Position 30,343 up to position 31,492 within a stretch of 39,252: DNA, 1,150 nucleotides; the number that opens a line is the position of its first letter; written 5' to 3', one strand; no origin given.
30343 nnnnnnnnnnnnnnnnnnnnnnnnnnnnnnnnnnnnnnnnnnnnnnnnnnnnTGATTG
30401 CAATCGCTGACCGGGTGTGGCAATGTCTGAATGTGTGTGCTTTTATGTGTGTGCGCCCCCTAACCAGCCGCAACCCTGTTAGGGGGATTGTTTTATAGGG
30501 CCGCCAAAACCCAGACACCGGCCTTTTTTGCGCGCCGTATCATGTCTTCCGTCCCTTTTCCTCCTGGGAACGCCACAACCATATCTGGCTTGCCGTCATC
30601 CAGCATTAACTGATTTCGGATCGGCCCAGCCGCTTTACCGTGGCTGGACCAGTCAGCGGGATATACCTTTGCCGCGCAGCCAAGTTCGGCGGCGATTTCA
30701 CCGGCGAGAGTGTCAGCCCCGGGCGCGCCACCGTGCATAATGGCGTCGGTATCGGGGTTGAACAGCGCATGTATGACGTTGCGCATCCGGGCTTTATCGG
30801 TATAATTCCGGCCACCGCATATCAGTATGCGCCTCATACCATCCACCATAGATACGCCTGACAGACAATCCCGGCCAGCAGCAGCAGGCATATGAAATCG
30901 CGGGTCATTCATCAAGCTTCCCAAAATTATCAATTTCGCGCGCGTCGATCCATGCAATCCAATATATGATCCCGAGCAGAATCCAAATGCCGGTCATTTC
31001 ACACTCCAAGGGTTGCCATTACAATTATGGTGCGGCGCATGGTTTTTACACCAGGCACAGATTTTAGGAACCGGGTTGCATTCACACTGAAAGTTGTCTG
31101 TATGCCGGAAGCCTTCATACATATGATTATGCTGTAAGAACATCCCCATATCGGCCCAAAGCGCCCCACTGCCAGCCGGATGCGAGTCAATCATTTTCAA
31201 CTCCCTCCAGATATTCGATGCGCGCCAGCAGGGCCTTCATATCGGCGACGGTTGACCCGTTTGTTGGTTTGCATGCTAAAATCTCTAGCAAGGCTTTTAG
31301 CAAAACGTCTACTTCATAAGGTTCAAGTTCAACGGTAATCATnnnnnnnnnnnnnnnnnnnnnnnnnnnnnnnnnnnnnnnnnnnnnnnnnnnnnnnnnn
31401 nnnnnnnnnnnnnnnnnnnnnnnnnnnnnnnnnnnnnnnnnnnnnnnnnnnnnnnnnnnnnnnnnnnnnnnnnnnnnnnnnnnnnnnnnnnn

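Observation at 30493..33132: Early leftward operon of about ten small unknown genes ending in a SLOG (DUF2493) protein: candidate counter-defence island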

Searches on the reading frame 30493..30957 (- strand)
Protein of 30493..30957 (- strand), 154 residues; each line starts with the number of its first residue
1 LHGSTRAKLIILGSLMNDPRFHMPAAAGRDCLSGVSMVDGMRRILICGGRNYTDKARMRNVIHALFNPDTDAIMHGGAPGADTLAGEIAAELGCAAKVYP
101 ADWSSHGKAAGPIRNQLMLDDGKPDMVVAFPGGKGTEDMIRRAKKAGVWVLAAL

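Call 6: search_protein_families(library=pfam, proteins=[window:30493-30957:-], max_evalue=0.1)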
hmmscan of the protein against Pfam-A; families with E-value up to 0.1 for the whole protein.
window:30493-30957:- (154 aa): 1 family
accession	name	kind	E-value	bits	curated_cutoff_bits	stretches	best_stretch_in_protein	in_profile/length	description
PF10686.14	YAcAr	-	4.7e-14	52.4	28.2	1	43-106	2-66/66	YspA, cpYpsA-related SLOG family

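Call 7: search_protein_families(library=phrogs, proteins=[window:30493-30957:-], max_evalue=0.01)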
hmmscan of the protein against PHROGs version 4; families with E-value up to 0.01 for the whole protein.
window:30493-30957:- (154 aa): 3 families
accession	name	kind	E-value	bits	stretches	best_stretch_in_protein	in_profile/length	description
phrog_289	-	other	8.5e-27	95.2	1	32-149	13-134/500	GTP-binding domain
phrog_16939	-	unknown function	0.00024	21.3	1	43-148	2-116/330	-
phrog_11222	-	unknown function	0.0016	19.3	1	79-148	204-273/293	-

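Call 9: search_dna_similar(query=window:30493-30957:-, collection=phages, mode=protein, max_rows=30)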
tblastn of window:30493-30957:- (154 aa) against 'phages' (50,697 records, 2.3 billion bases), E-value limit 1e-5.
Records with a match: 1059; places in all: 1060; records where one place covers at least 80% of the query: 124.
Best place of each record, by identity: <60% 1059.
By first word of the organism name: Mycobacterium 451; Vibrio 100; Klebsiella 77; Escherichia 62; Gordonia 45; Bacillus 45; Campylobacter 37; Rhodobacter 28; Pseudomonas 22; Rhizobium 20; and 58 more.
By host as written in the record: Mycobacterium smegmatis mc2 155 308; - 88; Mycobacterium smegmatis mc#155 79; Klebsiella pneumoniae 51; Gordonia terrae 3612 37; Rhodobacter capsulatus YW1 28; Escherichia coli 20; Mycobacterium smegmatis mc2155 16; and 193 more.
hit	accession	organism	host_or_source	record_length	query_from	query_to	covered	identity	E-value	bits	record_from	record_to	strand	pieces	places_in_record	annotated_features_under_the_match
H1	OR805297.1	Pseudomonas phage Knedl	Pseudomonas aeruginosa PAO1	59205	42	148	69%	53.6%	5e-26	107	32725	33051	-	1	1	GTP-binding domain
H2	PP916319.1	Pseudomonas phage vB_PaeS_HTN2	Pseudomonas aeruginosa AMT 0085-3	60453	42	148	69%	51.8%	1e-24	103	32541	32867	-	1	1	YspA cpYpsA-related SLOG family protein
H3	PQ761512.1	Pseudomonas phage PCCM_PaP002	Pseudomonas aeruginosa PAO1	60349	42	148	69%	51.8%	2e-24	103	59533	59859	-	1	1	none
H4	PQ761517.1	Pseudomonas phage PCCM_PaP007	Pseudomonas aeruginosa PAO1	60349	42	148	69%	51.8%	2e-24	103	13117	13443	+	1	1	YspA cpYpsA-related SLOG family protein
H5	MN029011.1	Pseudomonas phage Iggy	Pseudomonas aeruginosa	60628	42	148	69%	51.8%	2e-24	103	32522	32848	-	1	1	hypothetical protein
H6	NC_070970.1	Pseudomonas phage Iggy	Pseudomonas aeruginosa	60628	42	148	69%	51.8%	2e-24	103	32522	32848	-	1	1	GTP-binding domain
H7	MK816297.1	Pseudomonas virus PBPA162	Pseudomonas aeruginosa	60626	42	148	69%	51.8%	2e-24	103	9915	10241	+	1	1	none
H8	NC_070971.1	Pseudomonas virus PBPA162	Pseudomonas aeruginosa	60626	42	148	69%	51.8%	2e-24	103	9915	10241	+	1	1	none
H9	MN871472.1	Pseudomonas virus Pa-X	Pseudomonas aeruginosa PAO1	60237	42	148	69%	51.8%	3e-24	102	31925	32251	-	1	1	record has no annotation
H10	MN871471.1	Pseudomonas virus Pa-V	Pseudomonas aeruginosa PAO1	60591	42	148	69%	51.8%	3e-24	102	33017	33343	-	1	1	record has no annotation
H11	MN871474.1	Pseudomonas virus Pa-oumiga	Pseudomonas aeruginosa PAO1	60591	42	148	69%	51.8%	3e-24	102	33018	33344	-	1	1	record has no annotation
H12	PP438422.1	Microcystis phage Mae-JY30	Microcystis aeruginosa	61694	38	150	73%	48.2%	1e-24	103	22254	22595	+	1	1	hypothetical protein (x2)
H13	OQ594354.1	Synechococcus phage MinM2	Synechococcus sp.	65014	43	150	70%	50.5%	3e-25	105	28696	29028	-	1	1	DprA-like DNA processing chain A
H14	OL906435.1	Planktothrix phage Pag-Yong1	Planktothrix agardhii FACHB-1261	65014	43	150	70%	50.5%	3e-25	105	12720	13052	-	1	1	DNA binding protein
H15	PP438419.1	Planktothrix phage Pra-JY27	Planktothricoides raciborskii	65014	43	150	70%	50.5%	3e-25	105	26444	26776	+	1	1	DprA-like DNA processing chain A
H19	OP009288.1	Rhodobacter phage RcWhiteOak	Rhodobacter capsulatus YW1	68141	43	150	70%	48.6%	6e-24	102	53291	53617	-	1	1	DprA-like DNA processing chain A | hypothetical protein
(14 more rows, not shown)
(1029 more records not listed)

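Call 25: search_protein_families(library=padloc, proteins=[window:30493-30912:-], max_evalue=0.1)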
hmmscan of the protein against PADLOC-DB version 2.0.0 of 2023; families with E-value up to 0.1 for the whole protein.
window:30493-30912:- (139 aa): 0 families

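Call 26: search_solved_structures(query=window:30493-30912:-, max_evalue=1, show_alignments=2)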
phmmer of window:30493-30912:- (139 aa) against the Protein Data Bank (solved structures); distinct sequences matched with E-value up to 1: 1.
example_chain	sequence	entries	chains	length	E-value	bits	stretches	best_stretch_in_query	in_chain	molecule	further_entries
8v9j_z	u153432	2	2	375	0.093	15.8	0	63-108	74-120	Ribosome hibernation factor Balon (MSMEG_1130)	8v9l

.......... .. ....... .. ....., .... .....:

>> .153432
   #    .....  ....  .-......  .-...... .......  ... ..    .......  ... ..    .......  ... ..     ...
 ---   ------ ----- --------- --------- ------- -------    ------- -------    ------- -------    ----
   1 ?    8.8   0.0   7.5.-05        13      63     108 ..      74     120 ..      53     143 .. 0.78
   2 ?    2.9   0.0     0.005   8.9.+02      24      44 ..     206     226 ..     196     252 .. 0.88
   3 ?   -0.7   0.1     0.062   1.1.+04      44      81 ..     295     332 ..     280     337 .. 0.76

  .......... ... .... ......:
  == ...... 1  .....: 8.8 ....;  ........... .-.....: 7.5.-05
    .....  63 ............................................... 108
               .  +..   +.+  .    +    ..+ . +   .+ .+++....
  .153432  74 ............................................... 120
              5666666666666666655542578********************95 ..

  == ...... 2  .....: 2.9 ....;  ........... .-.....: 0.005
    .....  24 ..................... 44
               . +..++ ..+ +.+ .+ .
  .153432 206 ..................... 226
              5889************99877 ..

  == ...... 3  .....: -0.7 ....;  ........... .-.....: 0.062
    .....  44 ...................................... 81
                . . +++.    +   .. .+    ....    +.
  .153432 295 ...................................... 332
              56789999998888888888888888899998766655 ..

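Call 27: search_protein_families(library=ncbifam, proteins=[window:30493-30912:-], max_evalue=0.1)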
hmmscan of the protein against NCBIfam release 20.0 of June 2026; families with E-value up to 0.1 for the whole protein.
window:30493-30912:- (139 aa): 0 families

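Call 79: get_annotated_region(hit=H1, flank=4000)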
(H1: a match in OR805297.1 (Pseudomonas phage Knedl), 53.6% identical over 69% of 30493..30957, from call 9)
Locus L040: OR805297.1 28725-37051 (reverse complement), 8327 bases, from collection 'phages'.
description: Pseudomonas phage Knedl, complete genome.
organism: Pseudomonas phage Knedl (NCBI taxid 3096258)
taxonomy: Viruses; Duplodnaviria; Heunggongvirae; Uroviricota; Caudoviricetes; Iggyvirus
host: Pseudomonas aeruginosa PAO1; source: sewage water; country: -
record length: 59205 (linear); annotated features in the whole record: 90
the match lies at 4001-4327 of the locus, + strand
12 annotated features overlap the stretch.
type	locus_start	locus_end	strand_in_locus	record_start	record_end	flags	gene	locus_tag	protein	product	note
CDS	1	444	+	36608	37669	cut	-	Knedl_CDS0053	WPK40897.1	QueC-like queuosine biosynthesis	auxiliary metabolic gene and host takeover|moron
CDS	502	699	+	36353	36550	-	-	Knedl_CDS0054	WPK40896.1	hypothetical protein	unknown function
CDS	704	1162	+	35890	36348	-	-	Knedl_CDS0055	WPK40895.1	QueD-like 6-pyruvoyl-tetrahydropterin synthase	auxiliary metabolic gene and host takeover|moron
CDS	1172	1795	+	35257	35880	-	-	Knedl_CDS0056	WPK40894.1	GTP cyclohydrolase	other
CDS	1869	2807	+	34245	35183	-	-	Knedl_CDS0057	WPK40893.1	queuine tRNA-ribosyltransferase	auxiliary metabolic gene and host takeover|moron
CDS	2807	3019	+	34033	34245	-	-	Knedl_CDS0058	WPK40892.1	hypothetical protein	unknown function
CDS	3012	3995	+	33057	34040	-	-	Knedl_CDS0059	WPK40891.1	DNA polymerase processivity factor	RNA and nucleotide metabolism|DNA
CDS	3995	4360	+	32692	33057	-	-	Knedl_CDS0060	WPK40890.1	GTP-binding domain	other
CDS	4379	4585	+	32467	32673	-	-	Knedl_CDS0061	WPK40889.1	hypothetical protein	unknown function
CDS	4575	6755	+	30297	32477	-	-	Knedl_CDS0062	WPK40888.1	DNA polymerase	RNA and nucleotide metabolism|DNA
CDS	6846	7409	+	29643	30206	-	-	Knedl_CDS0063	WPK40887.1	hypothetical protein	unknown function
CDS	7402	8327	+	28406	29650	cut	-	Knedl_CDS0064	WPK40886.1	hypothetical protein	unknown function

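Call 80: get_annotated_region(hit=H19, flank=4000)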
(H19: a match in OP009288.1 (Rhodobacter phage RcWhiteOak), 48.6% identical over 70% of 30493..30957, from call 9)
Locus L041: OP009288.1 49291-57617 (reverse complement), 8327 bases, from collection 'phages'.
description: Rhodobacter phage RcWhiteOak, complete genome.
organism: Rhodobacter phage RcWhiteOak (NCBI taxid 2970530)
taxonomy: Viruses; Duplodnaviria; Heunggongvirae; Uroviricota; Caudoviricetes; Casjensviridae
host: Rhodobacter capsulatus YW1; source: water; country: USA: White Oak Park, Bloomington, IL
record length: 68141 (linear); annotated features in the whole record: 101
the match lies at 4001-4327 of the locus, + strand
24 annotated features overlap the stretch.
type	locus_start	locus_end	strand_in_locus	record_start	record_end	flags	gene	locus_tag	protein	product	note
CDS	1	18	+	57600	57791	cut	-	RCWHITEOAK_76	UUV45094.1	hypothetical protein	-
CDS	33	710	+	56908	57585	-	-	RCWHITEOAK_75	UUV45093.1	phosphatase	-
CDS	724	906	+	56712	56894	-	-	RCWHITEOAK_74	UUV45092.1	membrane protein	-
CDS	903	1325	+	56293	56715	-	-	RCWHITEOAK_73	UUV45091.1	MazG-like nucleotide pyrophosphohydrolase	-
CDS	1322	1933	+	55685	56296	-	-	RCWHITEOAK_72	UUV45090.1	hypothetical protein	-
CDS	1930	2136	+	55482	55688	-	-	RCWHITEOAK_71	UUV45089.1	hypothetical protein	-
CDS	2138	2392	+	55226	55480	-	-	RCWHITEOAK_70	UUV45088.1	hypothetical protein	-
CDS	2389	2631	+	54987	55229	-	-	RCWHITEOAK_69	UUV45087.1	nucleoside hydrolase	-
CDS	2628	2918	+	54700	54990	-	-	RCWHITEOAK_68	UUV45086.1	hypothetical protein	-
CDS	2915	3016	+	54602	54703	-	-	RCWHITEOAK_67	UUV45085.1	hypothetical protein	-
CDS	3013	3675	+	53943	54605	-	-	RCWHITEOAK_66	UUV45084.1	hypothetical protein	-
CDS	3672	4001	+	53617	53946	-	-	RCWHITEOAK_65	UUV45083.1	hypothetical protein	-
CDS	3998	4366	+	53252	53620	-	-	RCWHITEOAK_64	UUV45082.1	DprA-like DNA processing chain A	-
CDS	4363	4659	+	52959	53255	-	-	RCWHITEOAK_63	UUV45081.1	hypothetical protein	-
CDS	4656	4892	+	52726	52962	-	-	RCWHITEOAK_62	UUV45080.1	helix-turn-helix DNA binding domain protein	-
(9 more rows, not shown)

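Call 81: get_annotated_region(hit=H13, flank=4000)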
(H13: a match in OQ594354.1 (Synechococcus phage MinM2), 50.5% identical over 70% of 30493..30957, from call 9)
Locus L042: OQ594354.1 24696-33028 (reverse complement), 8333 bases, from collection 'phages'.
description: Synechococcus phage MinM2, complete genome.
organism: Synechococcus phage MinM2 (NCBI taxid 3035943)
taxonomy: Viruses; Duplodnaviria; Heunggongvirae; Uroviricota; Caudoviricetes
host: Synechococcus sp.; source: fresh water; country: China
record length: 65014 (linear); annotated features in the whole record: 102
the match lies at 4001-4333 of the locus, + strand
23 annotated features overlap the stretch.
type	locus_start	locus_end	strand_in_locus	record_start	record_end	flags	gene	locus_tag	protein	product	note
CDS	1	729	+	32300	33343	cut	-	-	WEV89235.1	essential recombination function protein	-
CDS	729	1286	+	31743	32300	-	-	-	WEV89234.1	transcription termination factor Rho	-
CDS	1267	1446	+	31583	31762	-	-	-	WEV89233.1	hypothetical protein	MM2_46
CDS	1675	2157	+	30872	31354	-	-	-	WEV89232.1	hypothetical protein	MM2_45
CDS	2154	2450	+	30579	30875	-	-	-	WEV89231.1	hypothetical protein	MM2_44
CDS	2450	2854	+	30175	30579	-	-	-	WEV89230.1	hypothetical protein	MM2_43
CDS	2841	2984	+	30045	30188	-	-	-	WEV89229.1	hypothetical protein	MM2_42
CDS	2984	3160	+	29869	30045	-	-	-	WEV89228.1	hypothetical protein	MM2_41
CDS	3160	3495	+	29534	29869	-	-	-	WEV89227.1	DUF551 domain-containing protein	DUF551 domain-containing protein #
CDS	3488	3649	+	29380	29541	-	-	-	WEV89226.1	hypothetical protein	MM2_39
CDS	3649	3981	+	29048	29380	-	-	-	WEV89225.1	hypothetical protein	MM2_38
CDS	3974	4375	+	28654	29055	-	-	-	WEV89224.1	DprA-like DNA processing chain A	-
CDS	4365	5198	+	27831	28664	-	-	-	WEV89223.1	hypothetical protein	MM2_36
CDS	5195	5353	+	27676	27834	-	-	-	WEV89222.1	hypothetical protein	MM2_35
CDS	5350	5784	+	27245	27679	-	-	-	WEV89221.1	DUF5320 domain-containing protein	-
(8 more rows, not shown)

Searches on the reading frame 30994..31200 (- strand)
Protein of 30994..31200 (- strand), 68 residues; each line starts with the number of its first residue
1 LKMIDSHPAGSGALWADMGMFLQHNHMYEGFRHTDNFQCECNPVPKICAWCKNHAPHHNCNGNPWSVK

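Call 6: search_protein_families(library=pfam, proteins=[window:30994-31200:-], max_evalue=0.1)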
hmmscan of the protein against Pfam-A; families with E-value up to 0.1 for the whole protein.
window:30994-31200:- (68 aa): 1 family
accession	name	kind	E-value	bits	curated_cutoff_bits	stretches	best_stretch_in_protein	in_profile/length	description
PF20742.3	DUF5580_M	-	0.082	13.4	24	1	23-57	18-52/95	Family of unknown function (DUF5580) middle domain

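Call 7: search_protein_families(library=phrogs, proteins=[window:30994-31200:-], max_evalue=0.01)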
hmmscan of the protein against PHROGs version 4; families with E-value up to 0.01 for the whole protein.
window:30994-31200:- (68 aa): 0 families

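Call 25: search_protein_families(library=padloc, proteins=[window:30994-31194:-], max_evalue=0.1)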
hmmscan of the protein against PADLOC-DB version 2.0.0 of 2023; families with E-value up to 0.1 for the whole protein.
window:30994-31194:- (66 aa): 0 families

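Call 27: search_protein_families(library=ncbifam, proteins=[window:30994-31194:-], max_evalue=0.1)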
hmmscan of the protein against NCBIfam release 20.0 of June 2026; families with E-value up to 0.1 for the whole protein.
window:30994-31194:- (66 aa): 0 families

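Call 112: search_dna_similar(query=window:30994-31194:-, collection=phages, mode=protein, max_rows=8, max_evalue=0.01)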
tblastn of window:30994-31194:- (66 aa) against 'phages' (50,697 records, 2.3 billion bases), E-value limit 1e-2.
No match.

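Call 114: search_protein_families(library=pfam, proteins=[window:30997-31194:-], max_evalue=10)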
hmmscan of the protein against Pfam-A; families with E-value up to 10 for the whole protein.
seq(66 aa): 1 family
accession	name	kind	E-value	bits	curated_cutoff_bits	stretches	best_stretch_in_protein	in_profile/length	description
PF20742.3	DUF5580_M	-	0.077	13.5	24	1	21-55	18-52/95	Family of unknown function (DUF5580) middle domain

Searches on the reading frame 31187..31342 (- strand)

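Call 6: search_protein_families(library=pfam, proteins=[window:31187-31342:-], max_evalue=0.1)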
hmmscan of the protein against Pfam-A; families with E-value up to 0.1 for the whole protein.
window:31187-31342:- (51 aa): 0 families

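Call 7: search_protein_families(library=phrogs, proteins=[window:31187-31342:-], max_evalue=0.01)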
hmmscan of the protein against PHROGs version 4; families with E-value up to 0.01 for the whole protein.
window:31187-31342:- (51 aa): 1 family
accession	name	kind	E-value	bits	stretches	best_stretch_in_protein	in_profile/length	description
phrog_23012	-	unknown function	0.0092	17.3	0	25-50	14-39/80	-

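Call 25: search_protein_families(library=padloc, proteins=[window:31187-31342:-], max_evalue=0.1)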
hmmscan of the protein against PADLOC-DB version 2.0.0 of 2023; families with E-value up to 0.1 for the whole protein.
window:31187-31342:- (51 aa): 0 families

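Call 27: search_protein_families(library=ncbifam, proteins=[window:31187-31342:-], max_evalue=0.1)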
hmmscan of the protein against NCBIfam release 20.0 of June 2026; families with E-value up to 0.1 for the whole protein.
window:31187-31342:- (51 aa): 0 families

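Call 114: search_protein_families(library=pfam, proteins=[window:31190-31342:-], max_evalue=10)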
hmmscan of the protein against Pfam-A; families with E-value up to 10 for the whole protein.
seq(51 aa): 0 families
